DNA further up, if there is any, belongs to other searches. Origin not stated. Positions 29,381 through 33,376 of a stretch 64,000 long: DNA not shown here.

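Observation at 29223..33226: LXG-like N-terminus on a protein with a central and a C-terminal transmembrane segment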

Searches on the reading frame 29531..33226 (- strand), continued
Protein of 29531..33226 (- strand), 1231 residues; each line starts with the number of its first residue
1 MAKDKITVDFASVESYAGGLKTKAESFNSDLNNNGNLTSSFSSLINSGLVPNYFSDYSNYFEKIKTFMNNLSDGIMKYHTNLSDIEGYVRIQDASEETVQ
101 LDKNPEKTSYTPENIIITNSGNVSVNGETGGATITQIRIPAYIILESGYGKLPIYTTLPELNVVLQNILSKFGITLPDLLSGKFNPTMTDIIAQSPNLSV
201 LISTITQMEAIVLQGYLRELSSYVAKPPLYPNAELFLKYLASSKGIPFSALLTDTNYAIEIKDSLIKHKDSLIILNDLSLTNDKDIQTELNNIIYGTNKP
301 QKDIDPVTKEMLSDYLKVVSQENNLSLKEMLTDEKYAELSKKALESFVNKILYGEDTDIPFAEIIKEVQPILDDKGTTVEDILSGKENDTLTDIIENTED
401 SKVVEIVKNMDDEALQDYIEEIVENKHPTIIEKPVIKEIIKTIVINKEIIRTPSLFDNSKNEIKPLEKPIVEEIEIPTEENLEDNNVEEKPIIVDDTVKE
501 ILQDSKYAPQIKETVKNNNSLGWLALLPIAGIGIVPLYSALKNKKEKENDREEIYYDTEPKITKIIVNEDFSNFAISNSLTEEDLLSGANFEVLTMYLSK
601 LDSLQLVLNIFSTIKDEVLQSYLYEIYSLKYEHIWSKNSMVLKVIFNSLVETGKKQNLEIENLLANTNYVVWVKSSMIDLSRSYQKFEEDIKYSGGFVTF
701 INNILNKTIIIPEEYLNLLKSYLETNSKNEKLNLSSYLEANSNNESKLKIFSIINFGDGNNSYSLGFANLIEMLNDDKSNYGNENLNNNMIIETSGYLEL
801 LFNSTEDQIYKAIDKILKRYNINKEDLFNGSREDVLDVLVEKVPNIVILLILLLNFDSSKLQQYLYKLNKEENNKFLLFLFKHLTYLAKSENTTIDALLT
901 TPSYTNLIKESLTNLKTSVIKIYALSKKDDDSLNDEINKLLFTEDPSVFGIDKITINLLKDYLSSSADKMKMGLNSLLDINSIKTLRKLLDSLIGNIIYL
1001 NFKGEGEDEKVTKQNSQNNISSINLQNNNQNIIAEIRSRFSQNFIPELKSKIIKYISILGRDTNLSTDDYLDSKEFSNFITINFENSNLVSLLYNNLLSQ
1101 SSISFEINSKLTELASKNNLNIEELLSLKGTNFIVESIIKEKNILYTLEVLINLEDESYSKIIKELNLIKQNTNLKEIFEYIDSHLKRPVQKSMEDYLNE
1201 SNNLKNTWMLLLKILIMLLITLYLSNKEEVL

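Call 48: find_encoding_contigs(protein=P0023, flank=10000, max_places=2)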
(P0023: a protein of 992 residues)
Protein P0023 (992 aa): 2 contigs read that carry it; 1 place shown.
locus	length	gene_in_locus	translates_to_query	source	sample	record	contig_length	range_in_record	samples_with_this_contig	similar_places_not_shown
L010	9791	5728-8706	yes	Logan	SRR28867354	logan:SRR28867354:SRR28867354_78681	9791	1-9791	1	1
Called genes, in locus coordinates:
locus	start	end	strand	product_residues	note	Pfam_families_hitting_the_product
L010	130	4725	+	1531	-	PF00498:FHA, PF01580:FtsK_SpoIIIE, PF01935:DUF87 (weak), PF01580:FtsK_SpoIIIE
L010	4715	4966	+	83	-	-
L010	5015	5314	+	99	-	-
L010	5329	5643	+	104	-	-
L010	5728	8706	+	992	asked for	-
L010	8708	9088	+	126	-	-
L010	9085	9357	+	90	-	-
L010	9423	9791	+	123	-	?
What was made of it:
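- A more distant locus has the same layout (L010, call 48).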

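Call 49: find_encoding_contigs(protein=P0027, flank=10000, max_places=2)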
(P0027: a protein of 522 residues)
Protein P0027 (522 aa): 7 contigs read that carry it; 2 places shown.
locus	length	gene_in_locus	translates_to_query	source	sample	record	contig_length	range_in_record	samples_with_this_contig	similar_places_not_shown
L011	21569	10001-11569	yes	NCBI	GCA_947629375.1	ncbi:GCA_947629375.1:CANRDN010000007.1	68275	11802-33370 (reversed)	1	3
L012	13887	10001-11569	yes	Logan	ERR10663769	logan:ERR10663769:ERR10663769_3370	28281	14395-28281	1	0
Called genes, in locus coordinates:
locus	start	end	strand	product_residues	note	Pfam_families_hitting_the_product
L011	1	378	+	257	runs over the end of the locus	-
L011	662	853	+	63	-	-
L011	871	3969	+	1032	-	PF00133:tRNA-synt_1, PF09334:tRNA-synt_1g (faint), PF13603:tRNA-synt_1_2 (weak), PF08264:Anticodon_1, PF19302:DUF5915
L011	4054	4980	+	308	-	-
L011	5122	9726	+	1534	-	PF00498:FHA, PF16697:Yop-YscD_cpl (weak), PF01580:FtsK_SpoIIIE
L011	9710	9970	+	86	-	-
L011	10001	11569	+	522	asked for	PF17898:GerD (faint)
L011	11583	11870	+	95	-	PF06013:WXG100 (faint)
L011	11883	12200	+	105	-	PF06013:WXG100 (weak)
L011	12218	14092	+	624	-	-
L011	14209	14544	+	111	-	PF13780:DUF4176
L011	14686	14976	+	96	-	PF06013:WXG100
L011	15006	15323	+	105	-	-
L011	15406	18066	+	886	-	PF00690:Cation_ATPase_N, PF00122:E1-E2_ATPase, PF13246:Cation_ATPase, PF00702:Hydrolase, PF08282:Hydrolase_3 (weak), PF00689:Cation_ATPase_C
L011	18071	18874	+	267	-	PF21088:MS_channel_1st, PF00924:MS_channel_2nd, PF21082:MS_channel_3rd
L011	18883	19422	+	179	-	PF07963:N_methyl (weak)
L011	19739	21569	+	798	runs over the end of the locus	PF03477:ATP-cone, PF13597:NRDD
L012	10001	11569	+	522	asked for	PF17898:GerD (faint)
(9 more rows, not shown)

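Call 63: search_protein_families(library=pfam, proteins=[L011:4054-4980:+, L011:12218-14092:+, L011:9710-9970:+, L010:8708-9088:+, L010:9085-9357:+, L010:9423-9791:+, L003:3428-4330:+, L003:13960-15420:+], max_evalue=0.1)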
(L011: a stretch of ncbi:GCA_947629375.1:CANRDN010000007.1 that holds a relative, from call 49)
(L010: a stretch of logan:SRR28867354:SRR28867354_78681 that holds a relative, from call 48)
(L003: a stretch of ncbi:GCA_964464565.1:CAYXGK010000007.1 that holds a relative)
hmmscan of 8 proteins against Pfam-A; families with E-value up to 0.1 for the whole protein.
L011:4054-4980:+ (308 aa): 0 families

L011:12218-14092:+ (624 aa): 0 families

L011:9710-9970:+ (86 aa): 0 families

L010:8708-9088:+ (126 aa): 0 families

L010:9085-9357:+ (90 aa): 4 families
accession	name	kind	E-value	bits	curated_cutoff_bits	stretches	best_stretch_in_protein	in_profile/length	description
PF06013.18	WXG100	-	0.0017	19.1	27.3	1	10-88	7-85/86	Proteins of 100 residues with WXG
PF04842.18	DUF639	-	0.0021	18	37.1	1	9-47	23-63/231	Plant protein of unknown function (DUF639)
PF05531.17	NPV_P10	-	0.0045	17.9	29.8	1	17-45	38-66/75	Nucleopolyhedrovirus P10 protein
PF16043.11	DUF4795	-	0.078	12.8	34.8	1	19-79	86-147/208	Domain of unknown function (DUF4795)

L010:9423-9791:+ (123 aa): 2 families
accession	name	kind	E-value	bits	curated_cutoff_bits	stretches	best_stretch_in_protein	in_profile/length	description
PF24936.1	DUF7753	-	0.027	14.8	27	1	33-58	4-29/63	Domain of unknown function (DUF7753)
PF07168.17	Ureide_permease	-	0.059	12.6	27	1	11-74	100-163/359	Ureide permease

L003:3428-4330:+ (300 aa): 4 families
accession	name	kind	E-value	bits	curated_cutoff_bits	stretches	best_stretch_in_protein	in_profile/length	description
PF13529.12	Peptidase_C39_2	-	1.6e-05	26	24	1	167-241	47-133/143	Peptidase_C39 like family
PF06013.18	WXG100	-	0.00014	22.5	27.3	1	7-78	5-76/86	Proteins of 100 residues with WXG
PF17324.7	BLI1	-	0.028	15.6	26.9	1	29-84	38-92/111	BLOC-1 interactor 1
PF11977.14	RNase_Zc3h12a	-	0.034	14.3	23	1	53-130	61-141/154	Zc3h12a-like Ribonuclease NYN domain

L003:13960-15420:+ (486 aa): 1 family
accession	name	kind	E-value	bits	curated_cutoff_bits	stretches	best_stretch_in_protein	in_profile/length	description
PF06401.16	Alpha-2-MRAP_C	-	0.0093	16.5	24.3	1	54-157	4-109/213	Alpha-2-macroglobulin RAP, C-terminal domain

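Call 72: find_encoding_contigs(protein=P0022, flank=10000, max_places=2)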
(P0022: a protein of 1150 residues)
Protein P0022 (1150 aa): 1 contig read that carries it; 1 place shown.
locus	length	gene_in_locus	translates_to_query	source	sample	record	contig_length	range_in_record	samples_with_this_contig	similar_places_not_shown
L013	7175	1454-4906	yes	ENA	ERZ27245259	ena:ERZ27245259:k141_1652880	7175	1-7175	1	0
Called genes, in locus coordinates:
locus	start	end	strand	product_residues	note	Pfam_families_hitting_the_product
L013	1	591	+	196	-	?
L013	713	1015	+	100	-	PF06013:WXG100 (weak)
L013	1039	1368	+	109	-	-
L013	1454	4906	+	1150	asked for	PF01476:LysM (faint), PF07022:Phage_CI_repr (faint), PF10723:RepB-RCR_reg (faint), PF11020:DUF2610 (faint), PF11694:DUF3290 (faint), PF13467:RHH_4 (faint), PF14357:DUF4404 (faint), PF14493:HTH_40 (faint), +9 more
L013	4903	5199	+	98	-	PF06013:WXG100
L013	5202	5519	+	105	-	PF06013:WXG100 (weak)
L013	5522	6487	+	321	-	-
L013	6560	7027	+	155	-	-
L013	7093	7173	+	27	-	?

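Call 73: find_encoding_contigs(protein=P0049, flank=10000, max_places=2)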
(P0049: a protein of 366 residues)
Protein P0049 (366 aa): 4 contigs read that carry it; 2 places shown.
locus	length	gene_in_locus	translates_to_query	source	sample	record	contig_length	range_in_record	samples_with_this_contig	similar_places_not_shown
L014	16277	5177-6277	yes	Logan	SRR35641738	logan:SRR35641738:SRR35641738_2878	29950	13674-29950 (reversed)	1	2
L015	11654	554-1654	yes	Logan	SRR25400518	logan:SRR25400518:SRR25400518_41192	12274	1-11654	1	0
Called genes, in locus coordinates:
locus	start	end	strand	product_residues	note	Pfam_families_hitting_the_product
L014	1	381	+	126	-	?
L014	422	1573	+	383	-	-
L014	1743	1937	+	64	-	-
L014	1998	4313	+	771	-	PF03477:ATP-cone, PF13597:NRDD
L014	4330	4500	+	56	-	PF13597:NRDD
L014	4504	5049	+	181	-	PF13353:Fer4_12, PF04055:Radical_SAM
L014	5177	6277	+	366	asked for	-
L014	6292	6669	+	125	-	-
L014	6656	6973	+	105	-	PF06013:WXG100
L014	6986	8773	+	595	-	-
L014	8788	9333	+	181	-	-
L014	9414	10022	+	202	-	-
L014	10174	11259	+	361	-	-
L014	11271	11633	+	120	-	PF06013:WXG100 (faint)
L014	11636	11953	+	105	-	-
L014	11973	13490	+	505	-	-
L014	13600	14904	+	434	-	PF25888:WHD_DnaB, PF07261:DnaB_2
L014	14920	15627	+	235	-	-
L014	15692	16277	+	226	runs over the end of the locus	-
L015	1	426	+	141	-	?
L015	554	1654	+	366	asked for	-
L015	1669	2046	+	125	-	-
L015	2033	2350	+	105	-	PF06013:WXG100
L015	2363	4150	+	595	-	-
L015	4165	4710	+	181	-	-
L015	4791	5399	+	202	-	-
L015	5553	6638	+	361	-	-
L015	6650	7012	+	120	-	PF06013:WXG100 (faint)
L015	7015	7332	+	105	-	-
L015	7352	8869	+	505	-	-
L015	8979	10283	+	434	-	PF25888:WHD_DnaB, PF07261:DnaB_2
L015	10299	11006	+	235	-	-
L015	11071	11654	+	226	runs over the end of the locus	-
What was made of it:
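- Closest known: EsaA/YueB. Different: Its soluble homologues are cassette-associated (calls 49, 73).
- They also occur as two tandem cassettes far from EssC (L014 and L015, call 73). R homologues are duplicated at the head of individual effector cassettes away from EssC (call 73).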

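Call 74: find_encoding_contigs(protein=P0017, flank=10000, max_places=2)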
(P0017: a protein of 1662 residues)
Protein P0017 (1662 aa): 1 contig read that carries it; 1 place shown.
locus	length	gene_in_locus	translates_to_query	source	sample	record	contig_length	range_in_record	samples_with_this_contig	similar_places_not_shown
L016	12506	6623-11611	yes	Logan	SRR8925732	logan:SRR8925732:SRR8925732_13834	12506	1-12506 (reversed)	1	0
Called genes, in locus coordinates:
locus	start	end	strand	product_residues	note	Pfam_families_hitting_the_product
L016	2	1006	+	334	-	?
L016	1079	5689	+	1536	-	PF00498:FHA, PF01580:FtsK_SpoIIIE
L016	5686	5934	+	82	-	-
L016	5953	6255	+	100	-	-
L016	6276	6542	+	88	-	-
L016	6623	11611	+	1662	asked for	-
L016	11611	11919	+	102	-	-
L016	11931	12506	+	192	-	?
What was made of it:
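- On R family (defined here): Contexts are in calls 48, 49, 72, 73 and 74.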
